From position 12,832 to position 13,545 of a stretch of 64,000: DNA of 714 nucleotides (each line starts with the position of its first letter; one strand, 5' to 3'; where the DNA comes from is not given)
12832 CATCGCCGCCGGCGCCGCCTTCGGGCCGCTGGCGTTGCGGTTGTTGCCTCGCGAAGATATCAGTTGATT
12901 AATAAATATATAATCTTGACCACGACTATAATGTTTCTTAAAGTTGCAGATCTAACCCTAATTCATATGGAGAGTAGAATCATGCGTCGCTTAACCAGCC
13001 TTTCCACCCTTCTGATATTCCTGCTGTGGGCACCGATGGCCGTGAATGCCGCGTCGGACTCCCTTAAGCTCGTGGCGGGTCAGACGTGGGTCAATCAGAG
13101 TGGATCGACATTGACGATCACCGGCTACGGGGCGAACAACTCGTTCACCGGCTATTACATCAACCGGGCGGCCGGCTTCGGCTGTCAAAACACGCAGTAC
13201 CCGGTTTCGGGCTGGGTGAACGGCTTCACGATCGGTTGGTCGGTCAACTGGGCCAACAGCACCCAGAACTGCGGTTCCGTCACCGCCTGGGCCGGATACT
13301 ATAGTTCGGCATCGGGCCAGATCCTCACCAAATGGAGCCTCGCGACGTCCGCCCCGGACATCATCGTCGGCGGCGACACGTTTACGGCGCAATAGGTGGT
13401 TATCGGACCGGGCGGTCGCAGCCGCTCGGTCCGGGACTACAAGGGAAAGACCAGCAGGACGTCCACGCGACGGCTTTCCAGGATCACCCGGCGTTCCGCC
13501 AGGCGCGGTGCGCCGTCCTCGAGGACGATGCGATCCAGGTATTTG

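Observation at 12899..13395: Rhizavidin/avidin-family biotin-binding protein gene in a low-GC islet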

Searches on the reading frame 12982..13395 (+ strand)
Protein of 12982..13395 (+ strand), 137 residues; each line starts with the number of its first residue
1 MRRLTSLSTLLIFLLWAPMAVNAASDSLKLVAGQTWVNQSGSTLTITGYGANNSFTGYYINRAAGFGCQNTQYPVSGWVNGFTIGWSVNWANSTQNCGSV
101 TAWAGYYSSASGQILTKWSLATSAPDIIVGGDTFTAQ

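Call 4: search_protein_families(library=pfam, proteins=[window:12982-13395:+], max_evalue=1)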
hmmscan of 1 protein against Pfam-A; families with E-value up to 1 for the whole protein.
window:12982-13395:+ (137 aa): 2 families
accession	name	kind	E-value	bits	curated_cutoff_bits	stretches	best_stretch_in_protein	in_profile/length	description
PF01382.22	Avidin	-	1.9e-13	51.2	24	1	35-125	5-99/116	Avidin family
PF19804.4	DUF6287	-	0.0066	16.2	26.3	1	35-50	19-34/34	Domain of unknown function (DUF6287)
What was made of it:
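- On Avidin family (Pfam PF01382): 51.2 bits against a gathering score of 24, E 1.9e-13, residues 35-125 (call 4).
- Checked: Not a chance ORF: Pfam Avidin PF01382 scores 51.2 bits against a cut-off of 24, E 1.9e-13 (call 4).
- Family: Pfam Avidin 51.2 bits, E 1.9e-13 (call 4).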

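Call 5: search_solved_structures(query=window:12982-13392:+, max_evalue=1, show_alignments=5)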
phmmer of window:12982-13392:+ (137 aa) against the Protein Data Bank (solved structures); distinct sequences matched with E-value up to 1: 180 (the best 60 are shown).
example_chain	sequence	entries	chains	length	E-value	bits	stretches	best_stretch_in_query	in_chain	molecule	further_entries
7p8y_A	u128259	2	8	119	1.2e-28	103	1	32-134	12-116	Wilavidin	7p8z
7ouq_A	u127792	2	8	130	1.6e-28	102.6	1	32-134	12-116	wilavidin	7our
3szh_A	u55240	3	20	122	3.9e-28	101.3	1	29-135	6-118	Avidin/streptavidin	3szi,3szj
3t2w_A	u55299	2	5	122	6e-27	97.5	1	29-135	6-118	Avidin/streptavidin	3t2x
6hds_A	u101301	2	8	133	4e-25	91.6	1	33-135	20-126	short afifavidin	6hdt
6hdv_A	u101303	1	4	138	4.6e-25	91.4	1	33-135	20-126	Afifavidin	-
6zyt_BBB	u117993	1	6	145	3.9e-23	85.1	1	34-135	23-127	Streptavidin/Rhizavidin Hybrid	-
4jnj_A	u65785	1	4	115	7e-23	84.3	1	34-135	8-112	Streptavidin/Rhizavidin Hybrid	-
3ew1_A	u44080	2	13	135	2.9e-22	82.3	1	31-134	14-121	rhizavidin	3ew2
8avj_A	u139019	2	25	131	3.2e-19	72.4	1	33-123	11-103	agroavCH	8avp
8ast_A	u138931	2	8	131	3.3e-19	72.4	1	33-123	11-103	Agroavidin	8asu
8asr_A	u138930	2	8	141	3.6e-19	72.3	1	32-123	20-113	Agroavidin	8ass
8amh_A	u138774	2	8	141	1.1e-18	70.8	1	32-123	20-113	Agroavidin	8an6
4z27_A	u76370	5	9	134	8.3e-17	64.6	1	23-134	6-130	Avidin family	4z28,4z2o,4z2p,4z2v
4z6j_A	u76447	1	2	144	1e-16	64.3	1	23-134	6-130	Avidin family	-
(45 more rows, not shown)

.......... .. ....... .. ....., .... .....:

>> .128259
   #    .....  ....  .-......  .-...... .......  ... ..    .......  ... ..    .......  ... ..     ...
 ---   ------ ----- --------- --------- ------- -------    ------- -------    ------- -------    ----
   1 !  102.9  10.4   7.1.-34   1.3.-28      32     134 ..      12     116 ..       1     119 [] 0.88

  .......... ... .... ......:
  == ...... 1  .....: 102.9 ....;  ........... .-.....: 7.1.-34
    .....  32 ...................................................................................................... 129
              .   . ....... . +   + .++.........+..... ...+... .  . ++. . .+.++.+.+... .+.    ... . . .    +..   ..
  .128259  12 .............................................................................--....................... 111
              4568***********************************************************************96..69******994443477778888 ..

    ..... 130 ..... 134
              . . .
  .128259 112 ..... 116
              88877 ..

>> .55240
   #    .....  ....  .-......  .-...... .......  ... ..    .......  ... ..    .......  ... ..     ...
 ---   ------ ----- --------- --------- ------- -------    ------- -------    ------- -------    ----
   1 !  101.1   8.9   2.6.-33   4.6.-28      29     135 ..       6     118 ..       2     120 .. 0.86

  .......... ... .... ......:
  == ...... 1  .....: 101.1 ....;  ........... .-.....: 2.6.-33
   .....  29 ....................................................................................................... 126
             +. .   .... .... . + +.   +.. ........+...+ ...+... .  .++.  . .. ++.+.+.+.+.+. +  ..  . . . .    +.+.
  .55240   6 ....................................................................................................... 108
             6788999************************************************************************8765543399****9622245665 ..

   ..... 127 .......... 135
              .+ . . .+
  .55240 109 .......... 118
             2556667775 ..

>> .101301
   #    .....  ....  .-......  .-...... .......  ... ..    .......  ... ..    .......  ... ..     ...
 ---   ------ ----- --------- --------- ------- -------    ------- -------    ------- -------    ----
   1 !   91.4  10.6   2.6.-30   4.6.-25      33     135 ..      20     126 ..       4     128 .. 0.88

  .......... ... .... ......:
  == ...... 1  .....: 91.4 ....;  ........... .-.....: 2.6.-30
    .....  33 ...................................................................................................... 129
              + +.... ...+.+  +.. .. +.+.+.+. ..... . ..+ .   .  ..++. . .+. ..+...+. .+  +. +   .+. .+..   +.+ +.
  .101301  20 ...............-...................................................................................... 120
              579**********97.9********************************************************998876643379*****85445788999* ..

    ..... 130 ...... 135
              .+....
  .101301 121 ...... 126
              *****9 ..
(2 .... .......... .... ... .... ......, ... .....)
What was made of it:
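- On Dimeric-avidin clade (rhizavidin, shwanavidin, hoefavidin, afifavidin, wilavidin): E 1e-28 to 1e-16 for wilavidin, shwanavidin, afifavidin, rhizavidin, agroavidin and hoefavidin, against about 1e-8 for bradavidin 2, bradavidin, streptavidin and tamavidin (call 5).
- Checked: PDB wilavidin matches at E 1.2e-28 (call 5).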

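Call 6: search_protein_families(library=ncbifam, proteins=[window:12982-13392:+], max_evalue=1)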
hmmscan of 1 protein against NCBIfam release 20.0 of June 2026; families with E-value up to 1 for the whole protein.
window:12982-13392:+ (137 aa): 1 family
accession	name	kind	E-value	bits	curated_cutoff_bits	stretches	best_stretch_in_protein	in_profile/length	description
NF047623.1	Stavidin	equivalog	1.2e-07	31.8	300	1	31-124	41-138/183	streptavidin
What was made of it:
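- On Streptavidin proper (NCBIfam NF047623 equivalog): 31.8 bits against a cut-off of 300 (call 6).
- Closest known: Streptavidin. Different: The window protein fails the NCBIfam streptavidin equivalog (31.8 bits against a cut-off of 300, call 6).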

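Call 7: find_homologous_proteins(query=window:12982-13392:+)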
Query window:12982-13392:+ (137 aa): 6 proteins with E <= 0.001 among 33 candidates.
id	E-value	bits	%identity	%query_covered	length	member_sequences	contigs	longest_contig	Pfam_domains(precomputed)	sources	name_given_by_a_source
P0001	7.6e-84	296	100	100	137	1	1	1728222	PF01382.24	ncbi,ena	-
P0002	1.3e-29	121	48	100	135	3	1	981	PF01382.24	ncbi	-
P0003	3.1e-26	110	43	99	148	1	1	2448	PF01382.24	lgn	-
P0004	1.5e-24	104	46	80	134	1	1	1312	PF01382.24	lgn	-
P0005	5.2e-23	99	50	91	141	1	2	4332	PF01382.24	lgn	-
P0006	2.9e-20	91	46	88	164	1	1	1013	PF01382.24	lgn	-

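Call 8: find_encoding_contigs(protein=window:12982-13392:+, flank=10000)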
Protein window:12982-13392:+ (137 aa): no gene with exactly this product is on record in the collection.

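Call 10: list_cluster_members(proteins=[P0001, P0002, P0003, P0004, P0005, P0006])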
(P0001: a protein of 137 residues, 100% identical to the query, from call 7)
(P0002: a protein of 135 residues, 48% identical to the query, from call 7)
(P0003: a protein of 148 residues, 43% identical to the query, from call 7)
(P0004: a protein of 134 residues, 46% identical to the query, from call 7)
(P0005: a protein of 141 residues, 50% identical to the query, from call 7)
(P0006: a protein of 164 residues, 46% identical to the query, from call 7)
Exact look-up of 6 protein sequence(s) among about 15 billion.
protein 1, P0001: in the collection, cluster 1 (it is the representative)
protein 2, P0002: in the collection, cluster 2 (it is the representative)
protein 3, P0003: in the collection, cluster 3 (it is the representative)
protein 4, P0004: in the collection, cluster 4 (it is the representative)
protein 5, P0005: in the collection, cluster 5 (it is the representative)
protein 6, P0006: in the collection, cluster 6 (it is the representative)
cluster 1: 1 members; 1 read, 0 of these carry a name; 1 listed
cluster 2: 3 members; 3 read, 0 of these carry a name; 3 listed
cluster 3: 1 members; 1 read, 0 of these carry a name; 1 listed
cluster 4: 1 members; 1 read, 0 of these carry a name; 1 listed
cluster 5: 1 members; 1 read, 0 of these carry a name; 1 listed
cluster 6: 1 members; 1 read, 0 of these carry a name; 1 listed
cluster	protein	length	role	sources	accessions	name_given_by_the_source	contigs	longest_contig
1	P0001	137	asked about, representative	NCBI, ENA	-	-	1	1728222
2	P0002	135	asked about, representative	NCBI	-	-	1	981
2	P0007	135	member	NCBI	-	-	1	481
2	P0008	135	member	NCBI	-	-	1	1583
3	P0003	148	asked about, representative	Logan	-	-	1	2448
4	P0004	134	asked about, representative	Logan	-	-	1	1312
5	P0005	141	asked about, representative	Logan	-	-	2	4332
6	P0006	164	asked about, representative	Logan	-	-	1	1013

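Call 23: search_protein_representatives(protein=window:12982-13392:+)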
Query: 137 residues. Proteins with E-value up to 0.001 (for the whole library): 321; up to 1e-10: 116; up to 1e-30: 1. The best 150 are listed.
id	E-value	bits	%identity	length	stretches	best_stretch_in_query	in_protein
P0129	1.5e-39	151.3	42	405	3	35-135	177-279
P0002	4.2e-30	120.7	54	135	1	19-136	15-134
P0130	1.6e-29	118.9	47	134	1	21-137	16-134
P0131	2.8e-28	114.8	49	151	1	5-135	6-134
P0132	2.1e-25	105.5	44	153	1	12-135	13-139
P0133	5.7e-25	104.1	48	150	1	19-133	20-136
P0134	2.0e-24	102.3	79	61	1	60-120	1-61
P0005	1.7e-23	99.3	53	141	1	12-127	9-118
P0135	1.7e-23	99.3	42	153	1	4-135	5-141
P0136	1.4e-22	96.4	49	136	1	17-135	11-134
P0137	1.6e-22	96.1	49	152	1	26-135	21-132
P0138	2.3e-22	95.7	49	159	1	19-134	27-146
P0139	5.3e-22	94.5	44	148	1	11-137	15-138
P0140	5.5e-22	94.4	45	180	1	12-135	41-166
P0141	5.8e-22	94.3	46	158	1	24-133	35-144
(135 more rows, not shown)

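Call 35: find_related_loci(query=A3, collection=genome_contigs, flank=6000)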
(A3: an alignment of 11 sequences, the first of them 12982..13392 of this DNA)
Query A3 (137 aa) in genome_contigs; peptide patterns used: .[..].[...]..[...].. (x = any residue, [..] = any of these).
24 stretches matched a pattern; 4 encode a relative of the query (tblastn E <= 1e-3); 4 distinct loci.
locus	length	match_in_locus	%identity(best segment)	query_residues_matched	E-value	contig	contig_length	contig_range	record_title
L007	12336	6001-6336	39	14-134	2e-16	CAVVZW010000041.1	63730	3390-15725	MAG: uncultured Alphaproteobacteria bacterium isolate MFD04540.bin.2.47 genome assembly, contig: contig_24584, whole gen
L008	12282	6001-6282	42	35-134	1e-15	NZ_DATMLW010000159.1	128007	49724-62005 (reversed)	MAG: Bradyrhizobium sp. isolate SMAG_U12807 k141_2798185, whole genome shotgun sequence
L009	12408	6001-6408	32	2-134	3e-12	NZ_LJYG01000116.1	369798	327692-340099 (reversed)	Bradyrhizobium manausense strain BR 3351 contig2116, whole genome shotgun sequence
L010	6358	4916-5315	36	3-137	9e-12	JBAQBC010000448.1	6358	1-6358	MAG: Xanthobacteraceae bacterium isolate MFD00375_ilm_asm_bin8 k127_350320, whole genome shotgun sequence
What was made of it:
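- Tried and rejected: The genome collection does not hold this genome (call 35).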

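Call 41: predict_structure(alignment_id=A2)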
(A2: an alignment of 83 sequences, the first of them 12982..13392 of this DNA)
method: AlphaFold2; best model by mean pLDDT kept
length: 137 residues; sequences in the alignment: 83
mean_pLDDT: 89.7   pTM: 0.77
mean pLDDT of the five models: 89.7, 89.7, 89.2, 88.9, 88.7
residues with pLDDT >= 90: 108; 70-90: 1; 50-70: 26; < 50: 2
segments of 3 or more residues with pLDDT < 50: none
pLDDT, mean of each block of 10 residues (from residue 1): 58 64 66 97 98 97 97 98 97 98 97 98 96 98
secondary structure, 60 per line:
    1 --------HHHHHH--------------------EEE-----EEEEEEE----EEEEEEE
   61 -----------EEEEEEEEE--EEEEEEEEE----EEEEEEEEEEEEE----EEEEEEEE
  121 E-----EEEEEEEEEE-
elements in order: H9-14 E35-37 E43-49 E54-60 E72-80 E83-91 E96-108 E113-121 E127-136
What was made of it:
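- On Avidin family (Pfam PF01382): The AlphaFold2 model has eight strands and pLDDT 97-98 (call 41).
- On Sec-exported protein: This segment has low pLDDT (call 41).
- Fold: AlphaFold2 gives pLDDT 97-98 over residues 31-137 with eight strands (call 41).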

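Call 43: fold_search(model_id=the predicted structure, library=pdb)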
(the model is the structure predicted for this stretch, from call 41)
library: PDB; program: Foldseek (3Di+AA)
matches with E <= 10: 1247; with E <= 0.001: 463
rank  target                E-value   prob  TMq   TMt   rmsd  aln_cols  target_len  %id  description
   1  7ouq_B                6.6e-14  1.00  0.75  0.86   1.2       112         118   49  wilavidin biotin complex (released 2021-11-17)
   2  7our_B                3.3e-13  1.00  0.73  0.83   2.1       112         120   51  Wilavidin apo form (P1 form) (released 2021-11-17)
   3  7our_A                6.2e-13  1.00  0.73  0.84   2.1       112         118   51  Wilavidin apo form (P1 form) (released 2021-11-17)
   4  7our_C                7.3e-13  1.00  0.74  0.85   1.3       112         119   49  Wilavidin apo form (P1 form) (released 2021-11-17)
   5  7our_F                8.5e-13  1.00  0.72  0.81   2.2       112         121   51  Wilavidin apo form (P1 form) (released 2021-11-17)
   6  7p8y_A                1.1e-12  1.00  0.72  0.91   1.2       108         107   50  Short wilavidin apo form (released 2021-11-17)
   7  3szh_A                1.2e-12  1.00  0.73  0.86   1.6       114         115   46  Crystal structure of apo shwanavidin (P1 form) (released 2012-04-11)
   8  7our_E                2.2e-12  1.00  0.70  0.82   2.1       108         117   52  Wilavidin apo form (P1 form) (released 2021-11-17)
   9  3szi_F                2.6e-12  1.00  0.75  0.87   1.7       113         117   48  Structure of apo shwanavidin (P21 form) (released 2012-04-25)
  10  3t2x_C                3.2e-12  1.00  0.74  0.86   1.8       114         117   46  Structure of shwanavidin low affinity mutant (F43A) (released 2012-04-11)
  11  7ouq_A                3.4e-12  1.00  0.72  0.83   2.1       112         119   51  wilavidin biotin complex (released 2021-11-17)
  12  3szh_B                3.4e-12  1.00  0.74  0.86   2.1       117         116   45  Crystal structure of apo shwanavidin (P1 form) (released 2012-04-11)
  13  3szi_L                3.8e-12  1.00  0.75  0.85   1.5       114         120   46  Structure of apo shwanavidin (P21 form) (released 2012-04-25)
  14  6hdt_B                3.8e-12  1.00  0.73  0.81   1.6       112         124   46  crystal structure of short afifavidin - biotin complex (released 2018-11-14)
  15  3t2x_A                3.8e-12  1.00  0.75  0.86   2.1       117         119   44  Structure of shwanavidin low affinity mutant (F43A) (released 2012-04-11)
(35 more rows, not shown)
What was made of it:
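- On Avidin family (Pfam PF01382): Foldseek's top 50 matches are all avidins, with rmsd 1.2-3.1 A (call 43).
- Shwanavidin, afifavidin, agroavidin and rhizavidin follow (call 43). F66 aligns with shwanavidin F43, whose Ala mutant is deposited as a 'low affinity mutant' (3t2x, calls 5, 43).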

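Call 48: search_dna_similar(query=window:12982-13392:+, collection=plasmids, mode=protein, max_rows=30)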
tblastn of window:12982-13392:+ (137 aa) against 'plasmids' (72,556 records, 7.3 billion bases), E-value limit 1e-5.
Records with a match: 41; places in all: 41; records where one place covers at least 80% of the query: 0.
Best place of each record, by identity: <60% 41.
By first word of the organism name: Rhizobium 37; Bradyrhizobium 2; Mesorhizobium 1; Aminobacter 1.
By predicted mobility (MOB-suite, as given by PLSDB): conjugative 37; non-mobilizable 2; mobilizable 2.
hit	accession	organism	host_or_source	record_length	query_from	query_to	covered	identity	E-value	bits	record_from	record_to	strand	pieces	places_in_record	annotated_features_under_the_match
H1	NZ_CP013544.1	Rhizobium phaseoli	Phaseolus vulgaris,Whole ...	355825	36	134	72%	49.0%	3e-17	83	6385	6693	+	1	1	avidin/streptavidin family protein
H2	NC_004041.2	Rhizobium etli CFN 42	-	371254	36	134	72%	49.0%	3e-17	83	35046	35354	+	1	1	avidin/streptavidin family protein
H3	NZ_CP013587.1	Rhizobium phaseoli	Phaseolus vulgaris,Whole ...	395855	36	134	72%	49.0%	3e-17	83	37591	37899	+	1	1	avidin/streptavidin family protein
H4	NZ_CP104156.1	Rhizobium sophoriradicis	Phaseolus vulgaris,cell culture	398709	36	134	72%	49.0%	3e-17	83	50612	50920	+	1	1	avidin/streptavidin family protein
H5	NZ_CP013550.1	Rhizobium phaseoli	Phaseolus vulgaris,Whole ...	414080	36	134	72%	49.0%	3e-17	83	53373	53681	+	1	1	avidin/streptavidin family protein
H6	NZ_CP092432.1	Rhizobium sp. K102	Phaseolus vulgaris,Cell culture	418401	36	134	72%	49.0%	3e-17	83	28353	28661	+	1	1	avidin/streptavidin family protein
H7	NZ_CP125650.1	Rhizobium sp. BT04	Phaseolus vulgaris,Pure culture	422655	36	134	72%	49.0%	3e-17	83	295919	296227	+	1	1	avidin/streptavidin family protein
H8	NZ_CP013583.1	Rhizobium phaseoli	Phaseolus vulgaris,Whole ...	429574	36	134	72%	49.0%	3e-17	83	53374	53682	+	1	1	avidin/streptavidin family protein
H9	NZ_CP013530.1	Rhizobium phaseoli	Phaseolus vulgaris,Whole ...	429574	36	134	72%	49.0%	3e-17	83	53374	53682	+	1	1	avidin/streptavidin family protein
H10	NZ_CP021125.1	Rhizobium sp. Kim5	Phaseolus vulgaris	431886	36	134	72%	49.0%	3e-17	83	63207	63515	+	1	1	avidin/streptavidin family protein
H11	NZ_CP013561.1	Rhizobium phaseoli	Phaseolus vulgaris,Whole ...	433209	36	134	72%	49.0%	3e-17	83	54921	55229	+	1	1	avidin/streptavidin family protein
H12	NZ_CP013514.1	Rhizobium sp. N1314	Phaseolus vulgaris,Whole ...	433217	36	134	72%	49.0%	3e-17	83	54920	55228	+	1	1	avidin/streptavidin family protein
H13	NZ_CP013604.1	Rhizobium sp. N731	Phaseolus vulgaris,Whole ...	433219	36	134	72%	49.0%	3e-17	83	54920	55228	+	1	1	avidin/streptavidin family protein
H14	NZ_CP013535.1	Rhizobium phaseoli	Phaseolus vulgaris,Whole ...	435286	36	134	72%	49.0%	3e-17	83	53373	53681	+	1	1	avidin/streptavidin family protein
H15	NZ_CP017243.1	Rhizobium etli 8C-3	Phaseolus vulgaris,cell culture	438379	36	134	72%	49.0%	3e-17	83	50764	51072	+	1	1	avidin/streptavidin family protein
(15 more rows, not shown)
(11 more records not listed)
